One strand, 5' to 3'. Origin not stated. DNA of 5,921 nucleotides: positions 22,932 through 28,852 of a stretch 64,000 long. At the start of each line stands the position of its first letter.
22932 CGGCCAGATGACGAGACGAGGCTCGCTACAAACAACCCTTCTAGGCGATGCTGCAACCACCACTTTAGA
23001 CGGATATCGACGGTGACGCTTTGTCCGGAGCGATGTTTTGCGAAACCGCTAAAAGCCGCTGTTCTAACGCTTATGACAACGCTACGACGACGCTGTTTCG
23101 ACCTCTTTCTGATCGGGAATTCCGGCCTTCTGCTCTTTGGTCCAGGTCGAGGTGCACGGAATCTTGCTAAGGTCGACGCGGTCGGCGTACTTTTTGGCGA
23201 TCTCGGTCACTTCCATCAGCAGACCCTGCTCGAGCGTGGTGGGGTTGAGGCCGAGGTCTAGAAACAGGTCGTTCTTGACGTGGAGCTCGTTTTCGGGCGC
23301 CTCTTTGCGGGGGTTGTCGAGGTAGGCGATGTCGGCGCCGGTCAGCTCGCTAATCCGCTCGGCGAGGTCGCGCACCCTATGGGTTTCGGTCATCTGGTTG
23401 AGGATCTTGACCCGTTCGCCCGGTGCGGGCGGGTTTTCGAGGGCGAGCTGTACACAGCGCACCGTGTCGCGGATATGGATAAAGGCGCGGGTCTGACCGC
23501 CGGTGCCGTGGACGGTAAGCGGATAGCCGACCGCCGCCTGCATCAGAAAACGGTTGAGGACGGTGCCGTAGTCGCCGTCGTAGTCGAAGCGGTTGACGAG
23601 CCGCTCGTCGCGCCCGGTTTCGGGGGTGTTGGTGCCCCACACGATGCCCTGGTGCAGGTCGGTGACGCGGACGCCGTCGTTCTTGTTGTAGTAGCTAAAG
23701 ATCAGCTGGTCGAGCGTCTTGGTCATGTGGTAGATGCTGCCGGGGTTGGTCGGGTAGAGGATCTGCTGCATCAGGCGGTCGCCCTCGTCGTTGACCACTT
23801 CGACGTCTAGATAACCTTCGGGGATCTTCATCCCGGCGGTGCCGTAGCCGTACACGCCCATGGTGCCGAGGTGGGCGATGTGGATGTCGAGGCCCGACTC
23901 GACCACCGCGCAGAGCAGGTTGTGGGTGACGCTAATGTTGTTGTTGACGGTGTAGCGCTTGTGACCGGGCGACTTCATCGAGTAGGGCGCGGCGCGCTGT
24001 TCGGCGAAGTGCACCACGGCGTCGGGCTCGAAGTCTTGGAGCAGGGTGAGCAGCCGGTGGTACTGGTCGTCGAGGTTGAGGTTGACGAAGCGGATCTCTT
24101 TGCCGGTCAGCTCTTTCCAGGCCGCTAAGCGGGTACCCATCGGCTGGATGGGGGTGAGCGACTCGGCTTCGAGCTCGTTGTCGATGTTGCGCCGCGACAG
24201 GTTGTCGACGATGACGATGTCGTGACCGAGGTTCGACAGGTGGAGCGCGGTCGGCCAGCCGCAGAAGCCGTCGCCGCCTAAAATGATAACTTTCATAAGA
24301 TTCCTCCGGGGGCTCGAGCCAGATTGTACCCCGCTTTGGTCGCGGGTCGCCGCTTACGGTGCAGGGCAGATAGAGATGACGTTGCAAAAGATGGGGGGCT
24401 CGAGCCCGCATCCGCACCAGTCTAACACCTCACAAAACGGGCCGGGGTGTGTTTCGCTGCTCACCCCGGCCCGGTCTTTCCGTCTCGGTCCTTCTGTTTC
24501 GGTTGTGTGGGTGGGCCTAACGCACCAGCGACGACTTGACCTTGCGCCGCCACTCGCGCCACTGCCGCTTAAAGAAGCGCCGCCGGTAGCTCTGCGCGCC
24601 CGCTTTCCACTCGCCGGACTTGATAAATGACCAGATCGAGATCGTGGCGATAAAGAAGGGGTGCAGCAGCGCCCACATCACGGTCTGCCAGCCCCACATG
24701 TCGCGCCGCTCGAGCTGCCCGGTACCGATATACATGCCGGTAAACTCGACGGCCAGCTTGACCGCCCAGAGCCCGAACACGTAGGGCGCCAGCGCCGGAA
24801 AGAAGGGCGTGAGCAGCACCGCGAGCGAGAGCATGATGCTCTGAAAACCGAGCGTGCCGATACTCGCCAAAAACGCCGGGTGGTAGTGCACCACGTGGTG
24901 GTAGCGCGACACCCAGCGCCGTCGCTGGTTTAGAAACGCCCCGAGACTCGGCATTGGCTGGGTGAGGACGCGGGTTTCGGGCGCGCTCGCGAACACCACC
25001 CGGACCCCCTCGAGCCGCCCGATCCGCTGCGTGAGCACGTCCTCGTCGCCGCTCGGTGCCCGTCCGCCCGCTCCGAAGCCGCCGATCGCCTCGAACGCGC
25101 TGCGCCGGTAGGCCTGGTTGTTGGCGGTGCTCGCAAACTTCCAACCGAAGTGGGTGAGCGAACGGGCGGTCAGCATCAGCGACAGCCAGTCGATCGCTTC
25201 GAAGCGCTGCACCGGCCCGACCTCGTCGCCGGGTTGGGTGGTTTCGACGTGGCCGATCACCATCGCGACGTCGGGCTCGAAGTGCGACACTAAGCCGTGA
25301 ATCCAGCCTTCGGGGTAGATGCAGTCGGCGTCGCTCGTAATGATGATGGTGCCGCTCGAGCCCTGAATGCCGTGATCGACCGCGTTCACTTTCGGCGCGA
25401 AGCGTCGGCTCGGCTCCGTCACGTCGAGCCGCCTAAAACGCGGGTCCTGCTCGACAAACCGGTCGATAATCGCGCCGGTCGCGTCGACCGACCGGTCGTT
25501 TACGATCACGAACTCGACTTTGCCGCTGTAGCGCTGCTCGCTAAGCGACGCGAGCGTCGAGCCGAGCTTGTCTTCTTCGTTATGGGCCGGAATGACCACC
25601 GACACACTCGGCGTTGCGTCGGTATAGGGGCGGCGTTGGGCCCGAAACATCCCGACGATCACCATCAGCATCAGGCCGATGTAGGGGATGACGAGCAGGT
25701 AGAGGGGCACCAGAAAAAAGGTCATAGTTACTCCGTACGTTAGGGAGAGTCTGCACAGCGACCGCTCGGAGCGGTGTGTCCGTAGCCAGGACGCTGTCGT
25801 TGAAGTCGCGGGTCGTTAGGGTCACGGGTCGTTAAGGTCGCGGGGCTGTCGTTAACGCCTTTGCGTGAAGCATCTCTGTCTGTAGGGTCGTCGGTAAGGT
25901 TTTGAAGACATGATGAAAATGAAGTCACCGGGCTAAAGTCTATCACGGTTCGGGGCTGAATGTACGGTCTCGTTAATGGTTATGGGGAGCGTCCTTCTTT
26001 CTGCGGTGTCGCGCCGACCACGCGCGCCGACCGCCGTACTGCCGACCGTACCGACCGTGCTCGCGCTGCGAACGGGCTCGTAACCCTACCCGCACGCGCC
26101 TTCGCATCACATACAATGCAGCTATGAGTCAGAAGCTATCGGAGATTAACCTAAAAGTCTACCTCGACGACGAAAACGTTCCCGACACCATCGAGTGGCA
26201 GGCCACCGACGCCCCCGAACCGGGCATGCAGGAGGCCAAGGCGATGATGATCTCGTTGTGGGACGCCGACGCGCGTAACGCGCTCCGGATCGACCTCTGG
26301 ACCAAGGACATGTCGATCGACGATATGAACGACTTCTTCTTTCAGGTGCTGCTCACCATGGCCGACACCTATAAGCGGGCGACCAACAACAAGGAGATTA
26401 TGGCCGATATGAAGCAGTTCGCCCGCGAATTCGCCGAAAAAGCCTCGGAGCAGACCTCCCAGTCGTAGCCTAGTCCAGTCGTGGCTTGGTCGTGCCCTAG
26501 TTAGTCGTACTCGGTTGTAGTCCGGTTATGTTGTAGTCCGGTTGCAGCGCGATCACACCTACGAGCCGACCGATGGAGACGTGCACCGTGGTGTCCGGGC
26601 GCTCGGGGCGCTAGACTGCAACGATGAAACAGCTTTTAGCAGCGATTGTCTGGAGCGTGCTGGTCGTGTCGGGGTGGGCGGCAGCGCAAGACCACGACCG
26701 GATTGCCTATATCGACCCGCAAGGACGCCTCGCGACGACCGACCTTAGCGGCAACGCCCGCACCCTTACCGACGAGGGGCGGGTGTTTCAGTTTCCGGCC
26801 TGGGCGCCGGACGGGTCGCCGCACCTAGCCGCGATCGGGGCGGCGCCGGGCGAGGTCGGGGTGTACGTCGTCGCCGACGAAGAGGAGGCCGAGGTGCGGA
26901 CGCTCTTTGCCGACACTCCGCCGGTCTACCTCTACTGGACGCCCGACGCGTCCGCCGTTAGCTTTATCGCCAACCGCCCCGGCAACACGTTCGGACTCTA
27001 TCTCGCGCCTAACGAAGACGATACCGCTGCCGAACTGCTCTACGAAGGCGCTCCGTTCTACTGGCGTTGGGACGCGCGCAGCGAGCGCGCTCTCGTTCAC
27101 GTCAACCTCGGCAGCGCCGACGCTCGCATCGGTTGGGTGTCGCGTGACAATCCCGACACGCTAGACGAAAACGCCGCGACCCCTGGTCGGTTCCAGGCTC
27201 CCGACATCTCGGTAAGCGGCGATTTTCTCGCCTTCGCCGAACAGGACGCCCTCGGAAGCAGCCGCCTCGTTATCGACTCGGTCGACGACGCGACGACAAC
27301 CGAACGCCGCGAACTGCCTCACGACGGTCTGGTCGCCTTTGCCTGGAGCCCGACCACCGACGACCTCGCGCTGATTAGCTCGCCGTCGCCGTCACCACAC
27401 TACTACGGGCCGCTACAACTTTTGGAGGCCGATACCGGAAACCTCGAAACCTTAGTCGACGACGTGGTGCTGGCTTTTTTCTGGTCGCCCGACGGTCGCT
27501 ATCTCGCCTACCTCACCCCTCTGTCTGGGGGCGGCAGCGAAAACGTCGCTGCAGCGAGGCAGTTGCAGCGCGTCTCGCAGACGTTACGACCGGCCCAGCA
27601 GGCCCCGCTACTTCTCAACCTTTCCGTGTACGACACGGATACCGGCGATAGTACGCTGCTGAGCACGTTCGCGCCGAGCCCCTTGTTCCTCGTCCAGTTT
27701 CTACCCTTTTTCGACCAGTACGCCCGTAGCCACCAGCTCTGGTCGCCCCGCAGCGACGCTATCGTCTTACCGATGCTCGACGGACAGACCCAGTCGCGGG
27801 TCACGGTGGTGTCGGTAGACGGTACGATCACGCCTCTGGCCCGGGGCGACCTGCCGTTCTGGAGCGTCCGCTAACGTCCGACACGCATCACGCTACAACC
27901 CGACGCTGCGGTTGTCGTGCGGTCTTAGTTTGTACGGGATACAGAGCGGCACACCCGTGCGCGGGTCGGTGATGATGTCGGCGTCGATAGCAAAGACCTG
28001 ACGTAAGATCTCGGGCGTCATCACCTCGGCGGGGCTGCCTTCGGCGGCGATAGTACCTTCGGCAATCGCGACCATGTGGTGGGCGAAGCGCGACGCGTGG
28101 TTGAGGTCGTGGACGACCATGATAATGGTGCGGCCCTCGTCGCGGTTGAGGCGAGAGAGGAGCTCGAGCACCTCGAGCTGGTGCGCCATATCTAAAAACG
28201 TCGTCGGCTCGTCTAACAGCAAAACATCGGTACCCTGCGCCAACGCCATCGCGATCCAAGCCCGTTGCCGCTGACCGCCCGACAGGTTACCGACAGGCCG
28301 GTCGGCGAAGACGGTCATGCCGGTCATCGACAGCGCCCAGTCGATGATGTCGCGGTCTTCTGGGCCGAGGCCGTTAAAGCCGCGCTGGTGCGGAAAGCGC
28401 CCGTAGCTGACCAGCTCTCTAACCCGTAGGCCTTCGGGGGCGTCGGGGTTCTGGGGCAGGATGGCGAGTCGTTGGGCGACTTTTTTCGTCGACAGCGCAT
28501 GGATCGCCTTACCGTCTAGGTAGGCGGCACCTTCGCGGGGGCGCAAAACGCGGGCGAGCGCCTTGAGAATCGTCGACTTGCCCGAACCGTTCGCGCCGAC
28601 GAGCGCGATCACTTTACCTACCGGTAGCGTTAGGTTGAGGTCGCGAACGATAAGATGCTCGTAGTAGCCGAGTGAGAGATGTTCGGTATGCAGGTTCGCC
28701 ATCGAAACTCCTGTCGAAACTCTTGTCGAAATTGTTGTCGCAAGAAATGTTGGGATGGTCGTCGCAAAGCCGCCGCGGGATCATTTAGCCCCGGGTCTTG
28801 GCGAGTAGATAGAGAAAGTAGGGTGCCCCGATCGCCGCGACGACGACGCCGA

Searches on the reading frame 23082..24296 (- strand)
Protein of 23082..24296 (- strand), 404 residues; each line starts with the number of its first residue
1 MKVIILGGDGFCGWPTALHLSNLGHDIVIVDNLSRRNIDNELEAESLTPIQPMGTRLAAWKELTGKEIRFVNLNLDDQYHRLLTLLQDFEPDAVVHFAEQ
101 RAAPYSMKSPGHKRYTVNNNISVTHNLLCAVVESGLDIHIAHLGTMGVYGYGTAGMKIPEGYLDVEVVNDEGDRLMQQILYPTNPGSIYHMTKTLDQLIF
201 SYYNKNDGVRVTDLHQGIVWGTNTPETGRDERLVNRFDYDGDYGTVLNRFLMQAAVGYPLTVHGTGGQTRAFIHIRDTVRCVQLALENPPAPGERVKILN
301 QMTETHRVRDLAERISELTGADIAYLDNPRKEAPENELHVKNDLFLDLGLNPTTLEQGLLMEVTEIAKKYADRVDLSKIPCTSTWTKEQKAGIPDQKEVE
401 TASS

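Call 18: search_protein_families(library=pfam, proteins=[window:23082-24296:-])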
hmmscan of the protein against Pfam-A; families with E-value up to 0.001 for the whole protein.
window:23082-24296:- (404 aa): 3 families
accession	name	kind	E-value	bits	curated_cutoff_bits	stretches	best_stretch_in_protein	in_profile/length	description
PF01370.27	Epimerase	-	1.1e-24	87.6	20.9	1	3-291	1-230/240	NAD dependent epimerase/dehydratase family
PF16363.11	GDP_Man_Dehyd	-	8.3e-17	62.1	27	1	5-326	2-273/332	GDP-mannose 4,6 dehydratase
PF02719.21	Polysacc_synt_2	-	2.5e-05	24.1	20.2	0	241-323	173-251/293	Polysaccharide biosynthesis protein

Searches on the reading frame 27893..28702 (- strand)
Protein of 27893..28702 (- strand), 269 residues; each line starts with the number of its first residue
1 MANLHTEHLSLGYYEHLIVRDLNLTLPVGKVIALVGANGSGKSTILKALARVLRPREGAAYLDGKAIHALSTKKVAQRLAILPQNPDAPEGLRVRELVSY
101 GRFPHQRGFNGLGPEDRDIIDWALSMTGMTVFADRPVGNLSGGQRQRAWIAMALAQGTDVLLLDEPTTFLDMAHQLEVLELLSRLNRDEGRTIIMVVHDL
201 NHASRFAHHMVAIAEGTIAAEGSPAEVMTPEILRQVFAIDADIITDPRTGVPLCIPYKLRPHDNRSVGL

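Call 19: search_protein_families(library=pfam, proteins=[window:27893-28702:-])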
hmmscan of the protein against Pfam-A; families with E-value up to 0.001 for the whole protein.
window:27893-28702:- (269 aa): 11 families
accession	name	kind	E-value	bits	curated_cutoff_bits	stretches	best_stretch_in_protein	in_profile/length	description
PF00005.33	ABC_tran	-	1.4e-32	113.6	25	1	20-168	2-137/137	ABC transporter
PF13304.12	AAA_21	-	7.4e-12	46.4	27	1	32-55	2-25/304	AAA domain, putative AbiEii toxin, Type IV TA system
PF02463.25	SMC_N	-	5.7e-08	32.9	40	0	30-53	25-48/220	RecF/RecN/SMC N terminal domain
PF13555.12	AAA_29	-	1.5e-06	28.3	27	1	31-60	24-53/61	P-loop containing region of AAA domain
PF09818.15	ABC_ATPase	-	4.3e-05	23.1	23.2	0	138-204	156-222/283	P-loop domain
PF13191.12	AAA_16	-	4.4e-05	24.5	32.6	1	31-151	26-104/167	AAA ATPase domain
PF13175.12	AAA_15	-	0.00013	22.2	32.1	1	30-56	23-50/374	AAA ATPase domain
PF13476.12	AAA_23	-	0.00022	22.3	27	1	23-52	14-42/201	AAA domain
PF13401.12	AAA_22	-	0.00043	21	27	0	30-190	6-115/130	AAA domain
PF13173.12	AAA_14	-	0.00082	19.8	27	0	30-72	3-45/129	AAA domain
PF25199.1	nSTAND_NTPase5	-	0.00083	19.6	34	0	29-54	41-66/145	Novel STAND NTPase 5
